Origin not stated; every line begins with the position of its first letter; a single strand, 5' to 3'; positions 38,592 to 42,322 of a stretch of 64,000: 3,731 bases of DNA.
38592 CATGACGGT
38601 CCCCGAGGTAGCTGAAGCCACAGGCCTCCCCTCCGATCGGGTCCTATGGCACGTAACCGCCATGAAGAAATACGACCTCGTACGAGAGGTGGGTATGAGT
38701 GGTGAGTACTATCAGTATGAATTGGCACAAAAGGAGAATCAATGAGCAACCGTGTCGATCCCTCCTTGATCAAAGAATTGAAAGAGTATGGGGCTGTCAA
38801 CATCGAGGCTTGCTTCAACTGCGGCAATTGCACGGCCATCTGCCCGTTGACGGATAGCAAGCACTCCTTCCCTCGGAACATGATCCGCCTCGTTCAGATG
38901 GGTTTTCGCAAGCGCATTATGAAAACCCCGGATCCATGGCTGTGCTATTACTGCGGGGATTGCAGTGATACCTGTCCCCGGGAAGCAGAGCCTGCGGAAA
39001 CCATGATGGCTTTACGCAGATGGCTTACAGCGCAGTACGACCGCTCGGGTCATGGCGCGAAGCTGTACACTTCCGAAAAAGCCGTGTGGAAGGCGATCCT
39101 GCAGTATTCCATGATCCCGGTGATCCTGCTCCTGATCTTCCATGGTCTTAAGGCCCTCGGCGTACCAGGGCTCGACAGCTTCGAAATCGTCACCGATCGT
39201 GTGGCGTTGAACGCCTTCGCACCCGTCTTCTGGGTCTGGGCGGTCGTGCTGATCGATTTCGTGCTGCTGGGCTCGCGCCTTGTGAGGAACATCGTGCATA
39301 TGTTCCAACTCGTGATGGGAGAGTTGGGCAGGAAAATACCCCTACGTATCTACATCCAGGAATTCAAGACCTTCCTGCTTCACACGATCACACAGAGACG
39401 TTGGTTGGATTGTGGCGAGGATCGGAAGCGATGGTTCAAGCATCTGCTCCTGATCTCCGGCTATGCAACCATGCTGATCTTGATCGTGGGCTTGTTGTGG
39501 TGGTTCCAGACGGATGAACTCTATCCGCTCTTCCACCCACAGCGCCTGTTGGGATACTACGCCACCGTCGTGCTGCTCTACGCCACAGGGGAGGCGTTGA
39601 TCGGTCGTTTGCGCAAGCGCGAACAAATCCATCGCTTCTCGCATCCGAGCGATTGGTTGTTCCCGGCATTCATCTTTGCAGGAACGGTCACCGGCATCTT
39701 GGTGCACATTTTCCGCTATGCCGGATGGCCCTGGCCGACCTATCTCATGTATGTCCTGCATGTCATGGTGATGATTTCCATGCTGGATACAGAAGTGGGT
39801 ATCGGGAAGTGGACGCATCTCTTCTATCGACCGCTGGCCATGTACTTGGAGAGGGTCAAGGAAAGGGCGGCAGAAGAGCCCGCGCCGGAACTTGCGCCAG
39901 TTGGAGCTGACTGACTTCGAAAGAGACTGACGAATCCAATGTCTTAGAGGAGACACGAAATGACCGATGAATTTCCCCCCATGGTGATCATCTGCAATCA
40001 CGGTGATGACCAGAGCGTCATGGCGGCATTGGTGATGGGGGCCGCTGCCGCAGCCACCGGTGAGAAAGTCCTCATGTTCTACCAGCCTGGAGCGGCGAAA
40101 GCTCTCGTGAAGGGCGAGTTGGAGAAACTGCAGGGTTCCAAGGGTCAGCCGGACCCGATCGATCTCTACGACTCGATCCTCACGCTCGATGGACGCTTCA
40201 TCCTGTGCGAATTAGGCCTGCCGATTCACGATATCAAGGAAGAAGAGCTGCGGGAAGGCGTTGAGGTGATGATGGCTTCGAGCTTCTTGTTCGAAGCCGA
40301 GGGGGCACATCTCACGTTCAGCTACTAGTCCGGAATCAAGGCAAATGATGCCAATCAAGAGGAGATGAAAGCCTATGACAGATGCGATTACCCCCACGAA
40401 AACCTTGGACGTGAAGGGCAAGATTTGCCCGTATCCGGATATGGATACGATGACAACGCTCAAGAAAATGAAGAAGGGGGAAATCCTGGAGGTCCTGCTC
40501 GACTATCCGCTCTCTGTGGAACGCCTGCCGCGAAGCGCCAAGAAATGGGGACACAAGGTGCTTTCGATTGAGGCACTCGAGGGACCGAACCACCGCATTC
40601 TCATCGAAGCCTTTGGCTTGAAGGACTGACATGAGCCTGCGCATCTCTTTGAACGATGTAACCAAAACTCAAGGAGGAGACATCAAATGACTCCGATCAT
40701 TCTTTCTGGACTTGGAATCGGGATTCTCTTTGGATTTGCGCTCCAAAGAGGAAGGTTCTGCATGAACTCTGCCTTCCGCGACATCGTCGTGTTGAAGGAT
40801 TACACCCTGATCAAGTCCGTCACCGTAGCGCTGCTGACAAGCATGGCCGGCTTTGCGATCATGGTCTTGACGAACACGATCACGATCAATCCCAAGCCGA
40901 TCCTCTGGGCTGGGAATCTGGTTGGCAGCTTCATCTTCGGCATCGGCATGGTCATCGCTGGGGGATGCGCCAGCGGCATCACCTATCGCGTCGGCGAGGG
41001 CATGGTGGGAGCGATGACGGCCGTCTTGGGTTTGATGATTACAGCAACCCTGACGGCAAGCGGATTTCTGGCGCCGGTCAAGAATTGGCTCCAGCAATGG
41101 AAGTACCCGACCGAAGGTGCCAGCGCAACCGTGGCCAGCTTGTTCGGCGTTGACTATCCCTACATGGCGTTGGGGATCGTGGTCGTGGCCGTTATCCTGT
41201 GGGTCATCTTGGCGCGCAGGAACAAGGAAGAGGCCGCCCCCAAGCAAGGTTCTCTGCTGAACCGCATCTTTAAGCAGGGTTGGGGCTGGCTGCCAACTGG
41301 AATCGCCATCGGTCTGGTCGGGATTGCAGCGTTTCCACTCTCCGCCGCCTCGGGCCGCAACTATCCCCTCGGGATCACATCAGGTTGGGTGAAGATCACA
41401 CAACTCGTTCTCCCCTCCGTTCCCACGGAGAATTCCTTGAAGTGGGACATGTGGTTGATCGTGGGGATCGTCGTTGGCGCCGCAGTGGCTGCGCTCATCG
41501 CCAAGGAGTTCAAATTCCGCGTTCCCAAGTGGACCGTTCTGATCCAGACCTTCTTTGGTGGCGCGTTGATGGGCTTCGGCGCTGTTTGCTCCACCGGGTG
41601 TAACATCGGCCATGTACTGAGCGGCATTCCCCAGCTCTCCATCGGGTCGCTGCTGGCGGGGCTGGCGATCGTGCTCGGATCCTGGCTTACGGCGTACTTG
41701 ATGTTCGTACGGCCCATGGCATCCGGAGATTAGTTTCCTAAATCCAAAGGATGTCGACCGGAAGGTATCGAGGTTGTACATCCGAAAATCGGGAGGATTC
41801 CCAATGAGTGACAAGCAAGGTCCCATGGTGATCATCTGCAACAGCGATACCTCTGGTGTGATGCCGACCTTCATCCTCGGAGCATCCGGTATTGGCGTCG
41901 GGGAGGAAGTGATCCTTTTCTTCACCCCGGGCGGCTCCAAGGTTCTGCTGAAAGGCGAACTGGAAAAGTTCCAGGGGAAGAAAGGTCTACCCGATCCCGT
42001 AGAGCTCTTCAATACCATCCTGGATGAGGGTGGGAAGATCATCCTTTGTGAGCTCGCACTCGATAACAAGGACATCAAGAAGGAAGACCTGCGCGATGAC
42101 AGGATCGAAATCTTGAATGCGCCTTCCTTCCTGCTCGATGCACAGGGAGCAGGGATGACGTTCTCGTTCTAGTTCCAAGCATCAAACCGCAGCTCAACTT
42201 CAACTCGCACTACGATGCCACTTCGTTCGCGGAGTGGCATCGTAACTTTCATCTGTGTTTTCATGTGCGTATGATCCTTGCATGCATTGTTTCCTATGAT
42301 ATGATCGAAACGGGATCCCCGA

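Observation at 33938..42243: Candidate novel system: quinone-linked HdrA/QmoC complex clustered with a TusA-DsrE persulfide relay and a YeeE importer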

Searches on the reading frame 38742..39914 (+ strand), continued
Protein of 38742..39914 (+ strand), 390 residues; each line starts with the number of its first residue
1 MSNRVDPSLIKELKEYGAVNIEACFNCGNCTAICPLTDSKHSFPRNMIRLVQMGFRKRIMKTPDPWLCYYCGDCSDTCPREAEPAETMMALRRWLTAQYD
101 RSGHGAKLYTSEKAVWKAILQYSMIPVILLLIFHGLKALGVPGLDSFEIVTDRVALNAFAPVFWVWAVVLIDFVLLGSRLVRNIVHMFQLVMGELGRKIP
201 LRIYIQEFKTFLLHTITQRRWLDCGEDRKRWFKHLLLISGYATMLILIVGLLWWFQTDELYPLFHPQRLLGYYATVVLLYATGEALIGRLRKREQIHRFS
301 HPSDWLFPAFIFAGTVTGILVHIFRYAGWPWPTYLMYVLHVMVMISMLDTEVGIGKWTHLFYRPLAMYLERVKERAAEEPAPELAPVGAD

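Call 76: fold_search(model_id=the predicted structure, library=pdb)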
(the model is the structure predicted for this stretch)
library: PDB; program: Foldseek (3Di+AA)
matches with E <= 10: 226; with E <= 0.001: 0
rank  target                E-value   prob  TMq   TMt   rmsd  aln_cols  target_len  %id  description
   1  7zdt_C                2.6e-01  0.14  0.13  0.10  28.1       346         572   13  Occ(apo/return) conformation of CydDC mutant (E500Q.C) in ATP(CydC) bound state (Dataset-18) (released 2023-04-19)
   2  8rvu_C                4.2e-01  1.00  0.22  0.44   3.2       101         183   28  CryoEM structure of the Elp-Hdr complex of Methanothermobacter marburgensis state 2 (composite structure) (released 2025-05-14)
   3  7bkb_C                5.2e-01  1.00  0.22  0.44   2.4        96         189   28  Formate dehydrogenase - heterodisulfide reductase - formylmethanofuran dehydrogenase complex from Methanospirillum hun (released 2021-09-29)
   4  9ojn                  1.3e+00  0.28  0.23  0.14  18.8       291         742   13  Structure of Mycobacterium smegmatis EtfD (released 2025-05-21)
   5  9cl0_A                1.4e+00  0.10  0.18  0.19  21.0       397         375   14  Cryo-EM structure of human XPR1 in presence of inorganic phosphate and phytic acid (released 2025-06-18)
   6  4k5y_A                1.4e+00  0.08  0.15  0.15  23.6       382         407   14  Crystal structure of human corticotropin-releasing factor receptor 1 (CRF1R) in complex with the antagonist CP-376395 (released 2013-07-17)
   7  9ckz_A                1.4e+00  0.10  0.19  0.14  21.6       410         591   14  Cryo-EM structure of human XPR1 in apo state (released 2025-06-18)
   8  7zji_B                1.8e+00  0.35  0.20  0.15  10.8       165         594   14  Transient receptor potential cation channel subfamily V member 2,Enhanced green fluorescent protein (released 2023-01-18)
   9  9inh_A                1.8e+00  0.08  0.20  0.15  22.5       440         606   12  Cryo-EM structure of human XPR1 in complex with InsP6 in outward-facing state (SPX visible)-in the presence of KIDINS2 (released 2025-04-02)
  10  8uga_A                1.8e+00  0.07  0.16  0.16  26.0       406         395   12  Mus musculus Otopetrin 2 (mOTOP2) M374W in pH 8.0 (released 2024-08-21)
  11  8r96_D                1.8e+00  0.11  0.17  0.21  19.2       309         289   13  Crystal structure of the cryorhodopsin CryoR2 at pH 4.6, type A crystals (released 2024-12-11)
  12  3ir5_C                2.0e+00  0.51  0.22  0.36  12.4       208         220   11  Crystal structure of NarGHI mutant NarG-H49C (released 2010-01-05)
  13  6igk_A                2.0e+00  0.03  0.11  0.09  25.6       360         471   12  Crystal Structure of human ETB receptor in complex with Endothelin-3 (released 2018-11-21)
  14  8f6k_B                2.2e+00  0.15  0.17  0.22  18.4       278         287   16  Cryo-EM structure of a Zinc-loaded H263A/D287A mutant of the YiiP-Fab complex (released 2023-02-08)
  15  8xma_B                2.2e+00  0.13  0.15  0.18  18.1       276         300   11  Cryo-EM structure of human ZnT1 WT, in the presence of zinc, determined in an outward-facing conformation (released 2024-10-30)
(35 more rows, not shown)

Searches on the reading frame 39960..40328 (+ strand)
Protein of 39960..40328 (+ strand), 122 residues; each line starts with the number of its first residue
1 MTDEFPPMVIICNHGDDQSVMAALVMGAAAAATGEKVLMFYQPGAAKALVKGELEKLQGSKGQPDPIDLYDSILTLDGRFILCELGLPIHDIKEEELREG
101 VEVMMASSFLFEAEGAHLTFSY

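Call 3: search_protein_families(library=pfam, proteins=[window:39960-40328:+], max_evalue=0.01)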
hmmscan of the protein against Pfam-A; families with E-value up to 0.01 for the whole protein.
window:39960-40328:+ (122 aa): 2 families
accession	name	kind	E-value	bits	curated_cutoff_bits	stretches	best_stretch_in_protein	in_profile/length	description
PF13686.11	DrsE_2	-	2.3e-09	37.8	25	2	8-41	5-38/156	DsrE/DsrF/DrsH-like family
PF02635.20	DsrE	-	0.0084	16.7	22.7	1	9-107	4-101/116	DsrE/DsrF-like family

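Call 7: search_protein_families(library=ncbifam, proteins=[window:39960-40328:+], max_evalue=0.01)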
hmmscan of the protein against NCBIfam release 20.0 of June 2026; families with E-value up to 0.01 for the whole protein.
window:39960-40328:+ (122 aa): 1 family
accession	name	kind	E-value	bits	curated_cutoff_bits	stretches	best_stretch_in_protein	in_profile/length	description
NF047629.1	SulfCarrDsrE2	equivalog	0.0012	19.1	210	0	56-113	93-150/159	sulfur carrier protein DsrE2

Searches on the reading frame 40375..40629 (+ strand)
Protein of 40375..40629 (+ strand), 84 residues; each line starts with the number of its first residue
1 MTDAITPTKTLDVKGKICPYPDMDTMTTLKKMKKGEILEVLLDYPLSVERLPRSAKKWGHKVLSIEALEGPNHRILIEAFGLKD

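Call 3: search_protein_families(library=pfam, proteins=[window:40375-40629:+], max_evalue=0.01)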
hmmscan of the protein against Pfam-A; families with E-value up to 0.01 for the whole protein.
window:40375-40629:+ (84 aa): 1 family
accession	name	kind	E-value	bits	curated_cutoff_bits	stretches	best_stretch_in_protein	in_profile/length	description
PF01206.22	TusA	-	1.2e-19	70.4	28.6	1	9-78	1-69/70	Sulfurtransferase TusA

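Call 7: search_protein_families(library=ncbifam, proteins=[window:40375-40629:+], max_evalue=0.01)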
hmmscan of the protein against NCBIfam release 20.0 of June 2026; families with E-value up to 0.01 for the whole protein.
window:40375-40629:+ (84 aa): 4 families
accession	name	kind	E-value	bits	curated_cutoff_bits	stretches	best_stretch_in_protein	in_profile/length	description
NF008242.0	PRK11018.1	equivalog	3.6e-20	71.4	79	1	3-78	3-77/78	sulfurtransferase-like selenium metabolism protein YedF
NF001423.0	PRK00299.1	equivalog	2.6e-07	30.4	78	1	5-71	6-72/82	sulfurtransferase TusA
NF041048.1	TusA_like_YeeD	exception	2.9e-06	26.9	147.5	1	9-63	2-56/72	thiosulfate utilization sulfurtransferase TsuB/YeeD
TIGR03527.1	selenium_YedF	equivalog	0.00025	21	110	1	11-64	1-54/194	sulfurtransferase-like selenium metabolism protein YedF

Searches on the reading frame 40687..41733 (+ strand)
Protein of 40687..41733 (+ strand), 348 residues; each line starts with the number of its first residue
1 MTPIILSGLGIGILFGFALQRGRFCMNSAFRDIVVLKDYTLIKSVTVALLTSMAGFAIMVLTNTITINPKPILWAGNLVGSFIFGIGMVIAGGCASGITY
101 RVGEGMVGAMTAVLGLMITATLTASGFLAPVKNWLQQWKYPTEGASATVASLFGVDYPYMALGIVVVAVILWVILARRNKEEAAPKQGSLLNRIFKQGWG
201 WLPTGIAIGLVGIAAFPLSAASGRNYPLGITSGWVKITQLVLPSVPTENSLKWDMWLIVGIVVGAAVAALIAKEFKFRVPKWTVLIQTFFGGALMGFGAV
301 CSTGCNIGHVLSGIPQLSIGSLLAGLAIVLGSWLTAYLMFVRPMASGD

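Call 3: search_protein_families(library=pfam, proteins=[window:40687-41733:+], max_evalue=0.01)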
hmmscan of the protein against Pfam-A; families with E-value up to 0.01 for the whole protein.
window:40687-41733:+ (348 aa): 2 families
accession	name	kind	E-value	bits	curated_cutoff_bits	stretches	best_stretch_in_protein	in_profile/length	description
PF04143.19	Sulf_transp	-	2.2e-83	280.8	27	1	21-334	1-310/310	Sulphur transport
PF11992.13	TgpA_N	-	0.006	16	30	1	149-220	116-185/333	TgpA N-terminal domain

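Call 7: search_protein_families(library=ncbifam, proteins=[window:40687-41733:+], max_evalue=0.01)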
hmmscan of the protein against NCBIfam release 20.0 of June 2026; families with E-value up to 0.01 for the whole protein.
window:40687-41733:+ (348 aa): 4 families
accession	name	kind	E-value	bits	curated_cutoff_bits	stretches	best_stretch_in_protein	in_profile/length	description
NF052577.1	ThSTportTsuASprch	equivalog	1.5e-89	300.6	400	1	5-342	2-330/330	thiosulfate transporter TsuA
NF041049.1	thio_trans_TsuA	exception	5.2e-56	190.2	645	1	4-344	3-340/348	thiosulfate utilization transporter TsuA/YeeE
NF033796.1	selen_YedE_FdhT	exception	1.4e-36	126.5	350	2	9-167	220-374/387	selenium metabolism membrane protein YedE/FdhT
TIGR04112.1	seleno_YedE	equivalog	2.6e-15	56.5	200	1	4-128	184-310/337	YedE family putative selenium transporter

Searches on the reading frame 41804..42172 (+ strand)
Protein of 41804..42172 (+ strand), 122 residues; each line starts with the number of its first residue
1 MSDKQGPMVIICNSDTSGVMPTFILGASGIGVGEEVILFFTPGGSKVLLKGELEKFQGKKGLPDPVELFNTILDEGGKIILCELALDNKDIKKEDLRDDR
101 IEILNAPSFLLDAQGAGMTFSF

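Call 7: search_protein_families(library=ncbifam, proteins=[window:41804-42172:+], max_evalue=0.01)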
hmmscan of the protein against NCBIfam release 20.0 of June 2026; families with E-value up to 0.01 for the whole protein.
window:41804-42172:+ (122 aa): 1 family
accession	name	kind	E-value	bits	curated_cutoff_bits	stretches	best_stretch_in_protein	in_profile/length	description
NF047629.1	SulfCarrDsrE2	equivalog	0.00057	20.1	210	0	17-50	16-49/159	sulfur carrier protein DsrE2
